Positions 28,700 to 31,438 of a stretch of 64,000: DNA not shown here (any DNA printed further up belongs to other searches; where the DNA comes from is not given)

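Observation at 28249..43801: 15-gene translationally coupled operon with two FtsK/HerA-family ATPases, Lon-like protease, kinase, beta-propeller and membrane protein: candidate undescribed conflict system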

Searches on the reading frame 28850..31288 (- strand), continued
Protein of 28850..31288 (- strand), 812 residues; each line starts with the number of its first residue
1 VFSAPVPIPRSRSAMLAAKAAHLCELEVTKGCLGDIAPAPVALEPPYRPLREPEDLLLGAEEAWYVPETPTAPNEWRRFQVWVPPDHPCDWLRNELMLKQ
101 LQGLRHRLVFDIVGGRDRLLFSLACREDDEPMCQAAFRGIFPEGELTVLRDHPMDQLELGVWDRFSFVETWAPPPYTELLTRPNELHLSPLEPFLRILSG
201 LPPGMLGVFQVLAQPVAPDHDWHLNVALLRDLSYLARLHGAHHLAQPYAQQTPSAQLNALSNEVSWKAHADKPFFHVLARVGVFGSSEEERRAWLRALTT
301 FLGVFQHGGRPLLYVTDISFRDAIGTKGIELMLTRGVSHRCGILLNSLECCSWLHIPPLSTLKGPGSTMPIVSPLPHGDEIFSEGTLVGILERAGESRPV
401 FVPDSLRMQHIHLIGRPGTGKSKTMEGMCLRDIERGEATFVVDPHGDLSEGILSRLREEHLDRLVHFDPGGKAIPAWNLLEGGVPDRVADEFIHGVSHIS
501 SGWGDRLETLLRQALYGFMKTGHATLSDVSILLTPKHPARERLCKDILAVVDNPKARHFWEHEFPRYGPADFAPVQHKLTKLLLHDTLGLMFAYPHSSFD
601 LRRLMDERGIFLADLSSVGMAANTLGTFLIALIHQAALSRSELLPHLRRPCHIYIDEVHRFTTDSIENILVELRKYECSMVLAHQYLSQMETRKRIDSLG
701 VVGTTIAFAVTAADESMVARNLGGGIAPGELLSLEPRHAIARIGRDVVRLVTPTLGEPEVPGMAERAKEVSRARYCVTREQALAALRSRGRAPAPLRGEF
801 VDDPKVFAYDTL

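Call 36: search_protein_families(library=pfam, max_evalue=0.001, proteins=[L047:14145-16451:+, L041:11942-13225:-, L033:3212-4612:-, L025:1856-3325:-, L025:3950-5191:-, L022:18871-20289:+, L015:7997-9289:+, L015:9296-11470:+, L013:14400-14876:-, L025:15145-15831:-])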
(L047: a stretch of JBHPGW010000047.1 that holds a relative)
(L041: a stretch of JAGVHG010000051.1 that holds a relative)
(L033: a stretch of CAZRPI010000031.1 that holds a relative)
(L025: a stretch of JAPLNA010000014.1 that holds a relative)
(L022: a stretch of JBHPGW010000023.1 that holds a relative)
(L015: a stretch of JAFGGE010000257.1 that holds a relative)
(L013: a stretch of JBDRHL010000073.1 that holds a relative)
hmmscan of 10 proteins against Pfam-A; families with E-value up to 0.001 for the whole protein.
L047:14145-16451:+ (768 aa): 3 families
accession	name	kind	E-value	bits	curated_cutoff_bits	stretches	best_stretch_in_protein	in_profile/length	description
PF02867.20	Ribonuc_red_lgC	-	2.1e-124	416.5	23.9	2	100-442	1-346/523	Ribonucleotide reductase, barrel domain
PF12637.14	TSCPD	-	2.1e-22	79.7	22.8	1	635-728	8-88/88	TSCPD domain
PF00317.26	Ribonuc_red_lgN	-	4.4e-21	75.2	28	1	19-97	6-77/77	Ribonucleotide reductase, all-alpha domain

L041:11942-13225:- (427 aa): 5 families
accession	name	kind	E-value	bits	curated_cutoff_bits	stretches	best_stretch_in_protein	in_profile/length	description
PF09079.17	Cdc6_C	-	1.5e-19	70.2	25.1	1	322-413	3-94/96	CDC6, C terminal winged helix domain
PF22703.2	Cdc6_lid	-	9.2e-15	54.7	27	1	246-299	2-55/68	Cdc6 AAA+ ATPase-type lid domain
PF13191.12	AAA_16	-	8.1e-11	43.1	32.6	1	64-203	5-163/167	AAA ATPase domain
PF13401.12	AAA_22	-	1.1e-10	42.4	27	1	86-211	7-123/130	AAA domain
PF00004.35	AAA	-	9.6e-06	26.5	21.2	1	88-235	2-127/131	ATPase family associated with various cellular activities (AAA)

L033:3212-4612:- (466 aa): 0 families

L025:1856-3325:- (489 aa): 1 family
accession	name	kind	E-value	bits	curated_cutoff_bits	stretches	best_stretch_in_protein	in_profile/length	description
PF00899.27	ThiF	-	5.7e-30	104.6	28.1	1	194-358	17-174/238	ThiF family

L025:3950-5191:- (413 aa): 0 families

L022:18871-20289:+ (472 aa): 5 families
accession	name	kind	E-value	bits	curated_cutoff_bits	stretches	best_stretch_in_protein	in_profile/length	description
PF04851.21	ResIII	-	5.4e-23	82.1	22.5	1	88-226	3-164/164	Type III restriction enzyme, res subunit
PF16203.11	ERCC3_RAD25_C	-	3.6e-16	59.6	27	1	330-460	44-183/248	ERCC3/RAD25/XPB C-terminal helicase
PF00271.37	Helicase_C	-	5.7e-14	52.7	23.5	1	330-433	1-109/110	Helicase conserved C-terminal domain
PF00270.35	DEAD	-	3.1e-11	43.7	26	1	93-226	4-162/167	DEAD/DEAH box helicase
PF18458.6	XPB_DRD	-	8.6e-10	38.8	26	1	12-73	1-57/57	Xeroderma pigmentosum group B helicase damage recognition domain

L015:7997-9289:+ (430 aa): 1 family
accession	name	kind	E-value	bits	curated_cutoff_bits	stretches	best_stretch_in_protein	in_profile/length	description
PF05626.16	DUF790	-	9.8e-86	288.4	28.8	1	27-421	1-387/387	Protein of unknown function (DUF790)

L015:9296-11470:+ (724 aa): 6 families
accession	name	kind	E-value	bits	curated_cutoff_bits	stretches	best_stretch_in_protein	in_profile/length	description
PF09382.16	RQC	-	7.3e-28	97.1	23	1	403-507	5-110/114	RQC domain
PF00270.35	DEAD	-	3.5e-24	85.9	26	1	20-181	2-165/167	DEAD/DEAH box helicase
PF00271.37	Helicase_C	-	4.3e-24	85.3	23.5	1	216-323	3-110/110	Helicase conserved C-terminal domain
PF00570.28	HRDC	-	6.2e-19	68.2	23.8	1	525-591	2-68/68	HRDC domain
PF16124.10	RecQ_Zn_bind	-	4.4e-14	53.4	25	1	336-396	3-66/66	RecQ zinc-binding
PF14493.12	HTH_40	-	1.4e-13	51.4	27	1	631-715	3-87/89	Helix-turn-helix domain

L013:14400-14876:- (158 aa): 0 families

L025:15145-15831:- (228 aa): 0 families

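Call 38: search_protein_families(library=phrogs, max_evalue=0.01, proteins=[window:28850-31288:-])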
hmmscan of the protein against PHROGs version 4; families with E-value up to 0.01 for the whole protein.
window:28850-31288:- (812 aa): 3 families
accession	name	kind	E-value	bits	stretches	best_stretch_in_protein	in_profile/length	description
phrog_5156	-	unknown function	4.2e-22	79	1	380-691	379-703/824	-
phrog_7035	-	unknown function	1.7e-06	27.6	0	389-455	192-260/969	-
phrog_2666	-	head and packaging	0.00037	20.3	0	402-450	315-363/555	terminase large subunit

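Call 40: search_dna_similar(query=window:28850-31288:-, collection=phages, mode=protein, max_evalue=0.00001, max_rows=20)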
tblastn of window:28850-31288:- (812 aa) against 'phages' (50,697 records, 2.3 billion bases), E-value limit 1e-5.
Records with a match: 24; places in all: 24; records where one place covers at least 80% of the query: 0.
Best place of each record, by identity: <60% 24.
By first word of the organism name: Bacillus 23; Microcystis 1.
By host as written in the record: Bacillus subtilis BEST7003 5; Bacillus subtilis 3; Bacillus cereus BGSC 6E1 2; Bacillus cereus 2; Bacillus cereus HER1399 2; Bacillus subtilis Delta6 2; Bacillus megaterium str. ATCC 43725 2; Bacillus sp. S4 1; and 5 more.
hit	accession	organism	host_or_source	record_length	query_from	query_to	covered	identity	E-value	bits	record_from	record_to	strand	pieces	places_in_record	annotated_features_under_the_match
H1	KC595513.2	Bacillus phage Shanette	Bacillus cereus BGSC 6E1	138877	275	695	52%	25.1%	1e-10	71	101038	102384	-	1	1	hypothetical protein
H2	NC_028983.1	Bacillus phage Shanette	Bacillus cereus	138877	275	695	52%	25.1%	1e-10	71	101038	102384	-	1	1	hypothetical protein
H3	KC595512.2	Bacillus phage JL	Bacillus cereus BGSC 6E1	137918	275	691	51%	25.1%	1e-10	72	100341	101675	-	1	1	lipid A export ATP-binding/permease protein Msb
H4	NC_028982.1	Bacillus phage JL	Bacillus cereus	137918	275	691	51%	25.1%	1e-10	72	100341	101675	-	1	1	lipid A export ATP-binding/permease protein Msb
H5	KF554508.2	Bacillus phage CP-51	Bacillus cereus HER1399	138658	275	691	51%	25.1%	5e-11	73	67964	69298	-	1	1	hypothetical protein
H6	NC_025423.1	Bacillus phage CP-51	Bacillus cereus HER1399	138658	275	691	51%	25.1%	5e-11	73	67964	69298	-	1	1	hypothetical protein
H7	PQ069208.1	Bacillus phage S4-1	Bacillus sp. S4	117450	275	682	50%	25.3%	3e-10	70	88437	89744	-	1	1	record has no annotation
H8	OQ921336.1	Bacillus phage SPO1L1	Bacillus subtilis BEST7003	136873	413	695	35%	26.5%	1e-9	69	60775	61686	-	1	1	hypothetical protein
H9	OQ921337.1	Bacillus phage SPO1L2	Bacillus subtilis BEST7003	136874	413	695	35%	26.5%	1e-9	69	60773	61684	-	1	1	hypothetical protein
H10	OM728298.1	Bacillus phage vB_BsuM-Goe16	Bacillus subtilis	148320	413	695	35%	26.5%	2e-9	68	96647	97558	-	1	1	hypothetical protein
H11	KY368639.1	Bacillus phage vB_BsuM-Goe2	Bacillus subtilis Goe2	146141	413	695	35%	26.3%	4e-9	67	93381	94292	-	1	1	hypothetical protein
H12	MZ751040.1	Bacillus phage phi18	Bacillus subtilis subsp. subtilis str. ...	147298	413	695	35%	26.3%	5e-9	66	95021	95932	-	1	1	hypothetical protein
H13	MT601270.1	Bacillus phage vB_BsuM-Goe9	Bacillus subtilis Delta6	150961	413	695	35%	26.3%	5e-9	66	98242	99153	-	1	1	putative P-loop containing nucleoside triphosphate hydrolase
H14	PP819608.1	Bacillus phage Adastra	Bacillus subtilis CU 1065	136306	413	695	35%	26.3%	5e-9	66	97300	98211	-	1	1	hypothetical protein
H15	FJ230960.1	Bacillus phage SPO1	Bacillus subtilis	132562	413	695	35%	26.3%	5e-9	66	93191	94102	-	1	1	27.4: gp27.4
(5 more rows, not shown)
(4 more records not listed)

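Call 41: search_dna_similar(query=window:28850-31288:-, collection=plasmids, mode=protein, max_evalue=0.00001, max_rows=20)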
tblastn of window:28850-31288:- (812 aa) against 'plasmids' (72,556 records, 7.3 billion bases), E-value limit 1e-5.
Records with a match: 97; places in all: 102; records where one place covers at least 80% of the query: 0.
Best place of each record, by identity: <60% 97.
By first word of the organism name: Streptomyces 80; Kitasatospora 4; Embleya 2; Bacillus 2; Sulfitobacter 1; Bradyrhizobium 1; Sinorhizobium 1; Agrobacterium 1; Rhodococcus 1; Herpetosiphon 1; and 3 more.
By predicted mobility (MOB-suite, as given by PLSDB): non-mobilizable 82; mobilizable 13; conjugative 2.
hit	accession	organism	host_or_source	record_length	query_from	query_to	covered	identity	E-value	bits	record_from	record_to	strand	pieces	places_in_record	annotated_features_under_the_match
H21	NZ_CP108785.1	Embleya sp. NBC_00888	-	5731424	342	743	50%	30.2%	5e-26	123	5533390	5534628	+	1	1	none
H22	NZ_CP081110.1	Sulfitobacter mediterraneus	-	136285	349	743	49%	28.6%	6e-34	148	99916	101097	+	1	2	type IV secretion system DNA-binding domain-containing protein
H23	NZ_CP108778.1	Embleya sp. NBC_00896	-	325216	342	690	43%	31.3%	1e-26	125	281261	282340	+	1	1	type IV secretory system conjugative DNA transfer family protein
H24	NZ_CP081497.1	Streptomyces sp. BHT-5-2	whole organism,plant soil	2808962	395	743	43%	30.1%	2e-21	108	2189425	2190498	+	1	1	none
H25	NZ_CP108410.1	Kitasatospora sp. NBC_01300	-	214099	352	743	48%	25.8%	4e-13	82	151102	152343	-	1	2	ATP/GTP-binding protein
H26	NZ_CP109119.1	Streptomyces sp. NBC_01766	-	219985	351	774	52%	23.1%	1e-7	64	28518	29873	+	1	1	ATP/GTP-binding protein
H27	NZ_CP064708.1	Bradyrhizobium sp. 131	Acmispon strigosus,cell culture,root ...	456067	400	743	42%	28.4%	4e-21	107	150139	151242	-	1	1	type IV secretion system DNA-binding domain-containing protein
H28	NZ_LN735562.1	Sinorhizobium fredii HH103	-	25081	407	784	47%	25.2%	1e-11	76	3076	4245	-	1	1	TraM recognition domain-containing protein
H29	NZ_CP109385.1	Streptomyces sp. NBC_01544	-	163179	375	744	46%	25.4%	1e-9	70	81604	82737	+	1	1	ATP/GTP-binding protein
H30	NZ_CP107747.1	Streptomyces sp. NBC_00624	-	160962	375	744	46%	25.4%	2e-9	69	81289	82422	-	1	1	ATP/GTP-binding protein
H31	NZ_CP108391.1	Streptomyces sp. NBC_01320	-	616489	375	743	45%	24.8%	3e-7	62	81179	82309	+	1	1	ATP/GTP-binding protein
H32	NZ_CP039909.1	Agrobacterium tumefaciens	-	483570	409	741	41%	27.1%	1e-10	73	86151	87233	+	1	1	DUF87 domain-containing protein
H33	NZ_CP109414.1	Streptomyces anulatus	-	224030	414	735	40%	27.3%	1e-10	74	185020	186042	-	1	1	hypothetical protein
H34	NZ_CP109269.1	Streptomyces anulatus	-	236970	414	735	40%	27.3%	1e-10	74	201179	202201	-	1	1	hypothetical protein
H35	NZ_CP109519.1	Streptomyces anulatus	-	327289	414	735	40%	27.3%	1e-10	74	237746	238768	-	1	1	hypothetical protein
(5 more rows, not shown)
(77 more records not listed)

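Call 42: find_related_loci(query=A2, collection=viral_contigs, flank=10000)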
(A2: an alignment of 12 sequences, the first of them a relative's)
Query A2 (798 aa) in viral_contigs; peptide patterns used: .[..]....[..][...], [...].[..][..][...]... (x = any residue, [..] = any of these).
73 stretches matched a pattern, but none encodes a relative of the query by tblastn (E <= 1e-3).
